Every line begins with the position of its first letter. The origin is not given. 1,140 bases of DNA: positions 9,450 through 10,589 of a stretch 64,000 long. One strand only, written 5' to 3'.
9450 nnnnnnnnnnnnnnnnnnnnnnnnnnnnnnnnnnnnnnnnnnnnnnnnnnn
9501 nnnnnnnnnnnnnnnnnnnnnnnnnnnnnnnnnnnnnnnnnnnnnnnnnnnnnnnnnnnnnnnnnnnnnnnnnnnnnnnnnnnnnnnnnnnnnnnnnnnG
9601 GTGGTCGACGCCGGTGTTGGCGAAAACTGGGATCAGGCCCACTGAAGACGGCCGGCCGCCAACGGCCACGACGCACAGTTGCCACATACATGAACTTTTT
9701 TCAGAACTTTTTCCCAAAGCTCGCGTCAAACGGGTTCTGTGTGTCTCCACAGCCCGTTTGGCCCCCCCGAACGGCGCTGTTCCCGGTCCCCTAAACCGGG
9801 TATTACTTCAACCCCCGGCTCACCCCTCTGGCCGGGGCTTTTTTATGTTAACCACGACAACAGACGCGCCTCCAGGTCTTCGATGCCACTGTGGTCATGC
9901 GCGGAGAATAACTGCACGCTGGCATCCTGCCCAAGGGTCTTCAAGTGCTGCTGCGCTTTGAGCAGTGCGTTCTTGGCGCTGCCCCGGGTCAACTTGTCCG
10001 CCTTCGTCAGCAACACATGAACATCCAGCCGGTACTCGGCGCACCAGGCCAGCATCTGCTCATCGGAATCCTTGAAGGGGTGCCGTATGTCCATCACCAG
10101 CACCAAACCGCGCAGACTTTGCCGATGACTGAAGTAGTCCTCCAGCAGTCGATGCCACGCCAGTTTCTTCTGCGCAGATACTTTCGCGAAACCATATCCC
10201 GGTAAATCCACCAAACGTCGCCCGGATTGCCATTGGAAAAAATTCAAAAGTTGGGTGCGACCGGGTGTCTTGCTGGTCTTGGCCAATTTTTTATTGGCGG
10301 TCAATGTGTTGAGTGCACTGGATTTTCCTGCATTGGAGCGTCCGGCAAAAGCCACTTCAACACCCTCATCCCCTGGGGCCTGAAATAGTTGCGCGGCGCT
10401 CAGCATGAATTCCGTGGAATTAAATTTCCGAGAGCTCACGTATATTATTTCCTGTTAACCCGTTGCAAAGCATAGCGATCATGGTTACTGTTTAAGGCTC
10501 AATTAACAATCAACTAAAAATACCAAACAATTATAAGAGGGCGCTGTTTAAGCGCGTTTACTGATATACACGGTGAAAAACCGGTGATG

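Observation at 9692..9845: Unannotated sigmaE-dependent small RNA between polA and engB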

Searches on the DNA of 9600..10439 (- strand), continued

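Call 53: search_with_rna_model(model_id=R1, sources=[window, L006, L009, L012, L013, L015, L016, L018, L019, L020, L021, L022, L023, L024, L025, L026, L027, L028, L029, L030, L031, L032, L033, L034, L035, L036, L037, L038, L039, L040, L041, L042, L043, L044, L045, L046, L047, L048, L049, L050, L051, L052, L053, L054, L055, L056, L057, L058, L059, L060, L061, L062, L063, L064, L065, L066, L067, L068, L069, L070, L071, L072, L073, L074, L075, L076, L077, L078, L079, L080, L081, L082, L083, L084, L085, L086, L087, L088, L089, L090, L091, L092, L093, L094, L095, L096, L097, L098, L099, L100, L001, L003, L005], max_evalue=1, make_alignment=true)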
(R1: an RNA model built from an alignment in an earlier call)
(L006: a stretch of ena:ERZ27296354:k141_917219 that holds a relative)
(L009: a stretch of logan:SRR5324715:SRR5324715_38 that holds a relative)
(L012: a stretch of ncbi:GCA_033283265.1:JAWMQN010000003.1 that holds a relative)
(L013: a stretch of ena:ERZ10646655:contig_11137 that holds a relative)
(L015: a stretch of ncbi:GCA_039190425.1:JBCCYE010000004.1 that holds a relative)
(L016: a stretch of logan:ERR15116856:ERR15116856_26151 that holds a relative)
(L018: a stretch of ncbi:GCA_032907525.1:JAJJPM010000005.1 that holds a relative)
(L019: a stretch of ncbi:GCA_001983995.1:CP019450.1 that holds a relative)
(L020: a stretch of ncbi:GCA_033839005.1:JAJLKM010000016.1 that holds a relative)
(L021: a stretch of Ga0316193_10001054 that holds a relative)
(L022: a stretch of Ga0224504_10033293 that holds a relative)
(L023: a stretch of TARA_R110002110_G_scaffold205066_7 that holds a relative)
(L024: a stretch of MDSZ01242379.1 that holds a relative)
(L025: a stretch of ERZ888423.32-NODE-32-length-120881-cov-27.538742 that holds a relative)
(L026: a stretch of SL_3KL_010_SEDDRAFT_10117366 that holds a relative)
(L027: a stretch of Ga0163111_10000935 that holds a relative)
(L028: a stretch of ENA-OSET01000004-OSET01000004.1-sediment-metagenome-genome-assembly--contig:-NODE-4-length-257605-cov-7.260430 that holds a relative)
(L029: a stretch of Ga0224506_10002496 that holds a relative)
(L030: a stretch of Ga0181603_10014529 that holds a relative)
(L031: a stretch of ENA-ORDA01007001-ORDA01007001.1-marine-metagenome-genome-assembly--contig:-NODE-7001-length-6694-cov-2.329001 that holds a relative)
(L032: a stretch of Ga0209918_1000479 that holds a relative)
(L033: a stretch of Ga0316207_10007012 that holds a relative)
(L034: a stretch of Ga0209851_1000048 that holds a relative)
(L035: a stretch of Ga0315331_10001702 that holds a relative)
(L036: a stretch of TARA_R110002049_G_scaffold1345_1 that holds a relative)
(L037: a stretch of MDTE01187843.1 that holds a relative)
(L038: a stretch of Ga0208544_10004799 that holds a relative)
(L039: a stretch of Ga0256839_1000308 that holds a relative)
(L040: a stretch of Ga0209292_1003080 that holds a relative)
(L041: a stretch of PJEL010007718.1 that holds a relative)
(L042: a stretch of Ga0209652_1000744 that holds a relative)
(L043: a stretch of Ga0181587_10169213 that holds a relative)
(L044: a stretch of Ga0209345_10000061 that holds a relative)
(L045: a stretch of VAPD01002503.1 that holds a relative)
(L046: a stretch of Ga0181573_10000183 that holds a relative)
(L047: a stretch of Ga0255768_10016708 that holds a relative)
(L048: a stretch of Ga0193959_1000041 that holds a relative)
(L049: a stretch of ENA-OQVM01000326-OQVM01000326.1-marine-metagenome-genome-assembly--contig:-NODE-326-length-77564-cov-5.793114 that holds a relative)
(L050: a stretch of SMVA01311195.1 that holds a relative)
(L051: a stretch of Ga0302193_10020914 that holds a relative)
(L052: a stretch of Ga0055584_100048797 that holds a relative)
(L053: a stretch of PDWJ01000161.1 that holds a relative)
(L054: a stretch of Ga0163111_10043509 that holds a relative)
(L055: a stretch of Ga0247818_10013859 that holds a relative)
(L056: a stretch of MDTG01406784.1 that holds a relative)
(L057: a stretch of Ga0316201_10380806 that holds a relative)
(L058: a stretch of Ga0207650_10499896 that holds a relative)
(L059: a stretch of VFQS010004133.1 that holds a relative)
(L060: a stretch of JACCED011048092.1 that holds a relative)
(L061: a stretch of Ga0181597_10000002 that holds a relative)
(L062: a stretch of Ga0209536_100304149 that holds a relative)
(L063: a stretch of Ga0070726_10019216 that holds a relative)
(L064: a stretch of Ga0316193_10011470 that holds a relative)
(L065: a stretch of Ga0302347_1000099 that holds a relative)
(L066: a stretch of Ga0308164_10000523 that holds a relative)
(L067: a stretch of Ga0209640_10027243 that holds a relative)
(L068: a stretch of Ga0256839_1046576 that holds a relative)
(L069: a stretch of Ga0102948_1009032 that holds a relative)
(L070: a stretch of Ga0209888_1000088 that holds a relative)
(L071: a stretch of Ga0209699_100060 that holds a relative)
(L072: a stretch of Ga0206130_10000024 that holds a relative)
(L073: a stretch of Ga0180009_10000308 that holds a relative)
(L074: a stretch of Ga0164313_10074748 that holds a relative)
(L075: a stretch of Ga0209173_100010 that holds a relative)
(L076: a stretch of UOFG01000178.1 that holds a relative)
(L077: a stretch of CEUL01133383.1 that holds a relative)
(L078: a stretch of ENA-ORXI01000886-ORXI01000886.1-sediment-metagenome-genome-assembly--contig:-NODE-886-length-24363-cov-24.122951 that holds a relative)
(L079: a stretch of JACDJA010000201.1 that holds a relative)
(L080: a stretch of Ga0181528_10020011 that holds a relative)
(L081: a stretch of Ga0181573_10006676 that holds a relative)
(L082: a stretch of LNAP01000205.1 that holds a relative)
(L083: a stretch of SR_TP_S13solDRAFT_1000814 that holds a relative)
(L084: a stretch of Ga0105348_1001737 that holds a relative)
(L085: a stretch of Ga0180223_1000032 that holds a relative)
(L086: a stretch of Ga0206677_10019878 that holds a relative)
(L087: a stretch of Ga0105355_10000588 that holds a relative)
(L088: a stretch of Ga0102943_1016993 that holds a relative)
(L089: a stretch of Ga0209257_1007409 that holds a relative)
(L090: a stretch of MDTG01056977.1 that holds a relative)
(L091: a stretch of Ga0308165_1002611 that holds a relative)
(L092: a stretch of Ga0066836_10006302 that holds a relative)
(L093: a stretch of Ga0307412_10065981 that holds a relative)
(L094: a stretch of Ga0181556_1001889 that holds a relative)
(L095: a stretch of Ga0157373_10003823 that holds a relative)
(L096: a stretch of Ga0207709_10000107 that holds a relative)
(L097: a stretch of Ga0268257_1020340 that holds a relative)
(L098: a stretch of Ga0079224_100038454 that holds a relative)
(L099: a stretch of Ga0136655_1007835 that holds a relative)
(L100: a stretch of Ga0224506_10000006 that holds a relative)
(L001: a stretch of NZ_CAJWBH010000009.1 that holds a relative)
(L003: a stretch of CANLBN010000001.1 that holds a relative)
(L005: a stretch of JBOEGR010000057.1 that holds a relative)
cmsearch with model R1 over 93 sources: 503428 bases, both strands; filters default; matches with E-value up to 1: 59.
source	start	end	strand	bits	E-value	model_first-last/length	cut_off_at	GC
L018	4249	4356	-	87.4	1.7e-20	1-105/105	no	0.59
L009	4562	4660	-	84.5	1e-19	1-105/105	no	0.6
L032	3160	3267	-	83.4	2e-19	1-105/105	no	0.65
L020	4119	4230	-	79.8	1.7e-18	1-105/105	no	0.62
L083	3144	3253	-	76.9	1e-17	1-105/105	no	0.68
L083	3400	3496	-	73.6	7.8e-17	1-105/105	no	0.63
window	9747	9845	+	73.3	9.1e-17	1-105/105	no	0.65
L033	3159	3262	-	72.4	1.5e-16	1-105/105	no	0.57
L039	3133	3242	-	71.7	2.4e-16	1-105/105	no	0.65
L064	2892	3000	-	67.7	2.7e-15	1-105/105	no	0.59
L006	4618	4719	-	65.3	1.2e-14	1-105/105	no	0.65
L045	2580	2689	-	63.4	3.7e-14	1-105/105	no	0.58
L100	4358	4457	-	61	1.5e-13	1-105/105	no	0.62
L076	2202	2306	-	53.6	1.4e-11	1-105/105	no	0.53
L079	3137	3238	-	37.4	2.7e-07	1-105/105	no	0.6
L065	3112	3233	-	37.3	2.8e-07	1-105/105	no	0.52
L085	3153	3263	-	36.2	5.3e-07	1-105/105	no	0.55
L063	1655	1753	-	36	6.2e-07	1-105/105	no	0.4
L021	3124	3228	-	35.2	9.9e-07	1-105/105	no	0.54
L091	841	953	-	35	1.1e-06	1-105/105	no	0.52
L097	1941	2052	-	34.6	1.4e-06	1-105/105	no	0.52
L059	3159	3267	-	33.5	2.8e-06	1-105/105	no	0.51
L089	3118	3239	-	32.7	4.6e-06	1-105/105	no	0.53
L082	920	1041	-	32.7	4.6e-06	1-105/105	no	0.54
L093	678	799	-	32.7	4.6e-06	1-105/105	no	0.54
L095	680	801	-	32.7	4.6e-06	1-105/105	no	0.54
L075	3117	3237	-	32.5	5e-06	1-105/105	no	0.54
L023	3145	3246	-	32.4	5.6e-06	1-105/105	no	0.55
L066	3101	3221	-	32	7.1e-06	1-105/105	no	0.51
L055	3242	3362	-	31.9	7.2e-06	1-105/105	no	0.55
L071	3252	3372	-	31.9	7.2e-06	1-105/105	no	0.55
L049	3191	3288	-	31.8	7.7e-06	1-105/105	no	0.45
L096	3116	3238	-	31.2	1.1e-05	1-105/105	no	0.52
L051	3271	3351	-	31.2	1.1e-05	1-105/105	no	0.57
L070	3320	3400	-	30.8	1.5e-05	1-105/105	no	0.56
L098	3156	3257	-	30.2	2.1e-05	1-105/105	no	0.49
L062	1605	1708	-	29.4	3.4e-05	1-105/105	no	0.62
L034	3102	3214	-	28.2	7e-05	1-105/105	no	0.58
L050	2447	2554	-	28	7.8e-05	1-105/105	no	0.61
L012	4645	4749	-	27.5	0.00011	1-105/105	no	0.51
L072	3163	3283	-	27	0.00014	1-105/105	no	0.52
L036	3139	3235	-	26.1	0.00025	1-105/105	no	0.64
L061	3098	3185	-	24.5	0.00064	1-105/105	no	0.35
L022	1700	1803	-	24.5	0.00066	1-105/105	no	0.59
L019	4572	4676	-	24.3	0.00075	1-105/105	no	0.56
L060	3349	3439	-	23.8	0.00098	1-105/105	no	0.44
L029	3216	3291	-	23.2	0.0015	1-105/105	no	0.59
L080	3104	3182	-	19.4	0.015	1-105/105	no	0.48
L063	1833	1933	-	19.2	0.016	1-105/105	no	0.45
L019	1496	1610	+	18.6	0.024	1-105/105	no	0.43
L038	886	983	-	18.4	0.026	1-105/105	no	0.43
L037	5347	5437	+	17.7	0.04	1-105/105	no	0.52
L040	3223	3306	-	17.7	0.04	1-105/105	no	0.44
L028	3168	3269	-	17.4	0.048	1-105/105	no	0.49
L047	3181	3255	-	16.5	0.083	1-105/105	no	0.41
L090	3102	3184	-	16.1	0.11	1-105/105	no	0.37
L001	5849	5921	+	15.4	0.16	1-105/105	no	0.55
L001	3131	3217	-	14.4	0.31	1-105/105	no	0.52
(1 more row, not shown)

Alignment A4: 59 matches aligned to the model, 233 columns, each read 5' to 3' on its own strand. Consensus structure (alignment columns), stored with it:
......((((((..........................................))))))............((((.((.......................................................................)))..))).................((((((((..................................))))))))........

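Call 54: search_with_rna_model(model_id=R1, sources=[window, L006, L009, L018, L020, L032, L033, L039, L045, L064, L076, L083, L100, L079], max_evalue=0.00001, make_alignment=true, show_alignments=1)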
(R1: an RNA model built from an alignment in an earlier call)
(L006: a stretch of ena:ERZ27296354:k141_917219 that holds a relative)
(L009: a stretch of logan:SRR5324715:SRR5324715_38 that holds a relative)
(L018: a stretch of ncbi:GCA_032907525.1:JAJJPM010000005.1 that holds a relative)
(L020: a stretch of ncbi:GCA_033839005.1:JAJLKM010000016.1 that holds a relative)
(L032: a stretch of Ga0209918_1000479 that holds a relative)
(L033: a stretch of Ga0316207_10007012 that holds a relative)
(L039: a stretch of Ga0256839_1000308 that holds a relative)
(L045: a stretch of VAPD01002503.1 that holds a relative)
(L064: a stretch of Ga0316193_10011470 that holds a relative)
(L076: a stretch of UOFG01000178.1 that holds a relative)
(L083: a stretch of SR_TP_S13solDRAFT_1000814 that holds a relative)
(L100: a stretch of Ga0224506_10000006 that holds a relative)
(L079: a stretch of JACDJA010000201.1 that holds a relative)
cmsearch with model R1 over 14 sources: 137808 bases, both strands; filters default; matches with E-value up to 0.00001: 15.
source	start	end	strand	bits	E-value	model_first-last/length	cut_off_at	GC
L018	4249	4356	-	87.4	4.7e-21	1-105/105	no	0.59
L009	4562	4660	-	84.5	2.8e-20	1-105/105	no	0.6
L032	3160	3267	-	83.4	5.5e-20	1-105/105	no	0.65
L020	4119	4230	-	79.8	4.8e-19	1-105/105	no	0.62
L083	3144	3253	-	76.9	2.7e-18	1-105/105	no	0.68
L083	3400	3496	-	73.6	2.1e-17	1-105/105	no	0.63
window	9747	9845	+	73.3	2.5e-17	1-105/105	no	0.65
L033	3159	3262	-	72.4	4.2e-17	1-105/105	no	0.57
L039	3133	3242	-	71.7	6.7e-17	1-105/105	no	0.65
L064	2892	3000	-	67.7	7.5e-16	1-105/105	no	0.59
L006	4618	4719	-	65.3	3.3e-15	1-105/105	no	0.65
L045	2580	2689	-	63.4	1e-14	1-105/105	no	0.58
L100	4358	4457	-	61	4.2e-14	1-105/105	no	0.62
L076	2202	2306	-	53.6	3.9e-12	1-105/105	no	0.53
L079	3137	3238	-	37.4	7.3e-08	1-105/105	no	0.6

Alignment A5: 15 matches aligned to the model, 132 columns, each read 5' to 3' on its own strand. Consensus structure (alignment columns), stored with it:
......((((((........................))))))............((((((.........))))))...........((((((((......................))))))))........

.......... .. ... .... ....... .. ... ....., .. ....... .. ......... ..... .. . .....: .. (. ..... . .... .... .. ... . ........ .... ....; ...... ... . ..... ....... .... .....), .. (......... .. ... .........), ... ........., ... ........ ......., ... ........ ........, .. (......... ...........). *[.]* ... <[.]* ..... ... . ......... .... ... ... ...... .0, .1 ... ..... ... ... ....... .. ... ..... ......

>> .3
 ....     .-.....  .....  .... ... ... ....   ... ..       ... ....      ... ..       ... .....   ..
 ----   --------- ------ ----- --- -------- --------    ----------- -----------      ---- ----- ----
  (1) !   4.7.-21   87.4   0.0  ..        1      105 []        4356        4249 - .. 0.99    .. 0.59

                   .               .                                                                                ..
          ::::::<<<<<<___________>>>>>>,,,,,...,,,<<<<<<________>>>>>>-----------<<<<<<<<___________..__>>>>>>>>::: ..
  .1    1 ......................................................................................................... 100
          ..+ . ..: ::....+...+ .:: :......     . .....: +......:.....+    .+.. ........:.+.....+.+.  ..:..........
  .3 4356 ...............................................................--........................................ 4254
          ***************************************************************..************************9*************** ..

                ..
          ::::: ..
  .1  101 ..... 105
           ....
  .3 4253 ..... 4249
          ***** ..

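Call 68: search_with_rna_model(model_id=R1, sources=[L101], max_evalue=10, filters=off)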
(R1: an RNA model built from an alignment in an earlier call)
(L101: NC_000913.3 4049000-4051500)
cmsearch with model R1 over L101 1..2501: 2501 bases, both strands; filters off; matches with E-value up to 10: 13.
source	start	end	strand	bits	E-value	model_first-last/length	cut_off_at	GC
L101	928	1007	+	13.2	0.0031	1-105/105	no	0.43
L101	978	1000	-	6.8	0.15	68-97/105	no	0.61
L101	1070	1158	+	3.9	0.88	1-105/105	no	0.45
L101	843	863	-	3.7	0.99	1-105/105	no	0.19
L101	1961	2058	-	3.1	1.5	1-105/105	no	0.41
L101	2138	2250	-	2.2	2.5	1-105/105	no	0.43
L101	309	427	-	1.8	3.1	1-105/105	no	0.55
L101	876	906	-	1.8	3.2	1-105/105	no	0.39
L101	145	159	-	1.2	4.5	11-25/105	no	0.47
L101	758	777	+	0.5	6.8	1-105/105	no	0.45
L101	2448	2489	-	0.3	7.8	1-105/105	no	0.67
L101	2264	2280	+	0.2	8.2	1-105/105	no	0.41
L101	2320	2416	-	-0.1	9.6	1-105/105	no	0.44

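Call 70: build_rna_model(alignment_id=A5)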
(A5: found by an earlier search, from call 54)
Model R2 built from alignment A5 (15 sequences, 132 columns); structure: stored with the alignment.
model positions 106; base pairs 20; branch points 2; effective number of sequences 4.71; information 0.59 bits per position. Calibrated on 0.2 Mb of random sequence (short: E-values are rough).
structure used (alignment columns):
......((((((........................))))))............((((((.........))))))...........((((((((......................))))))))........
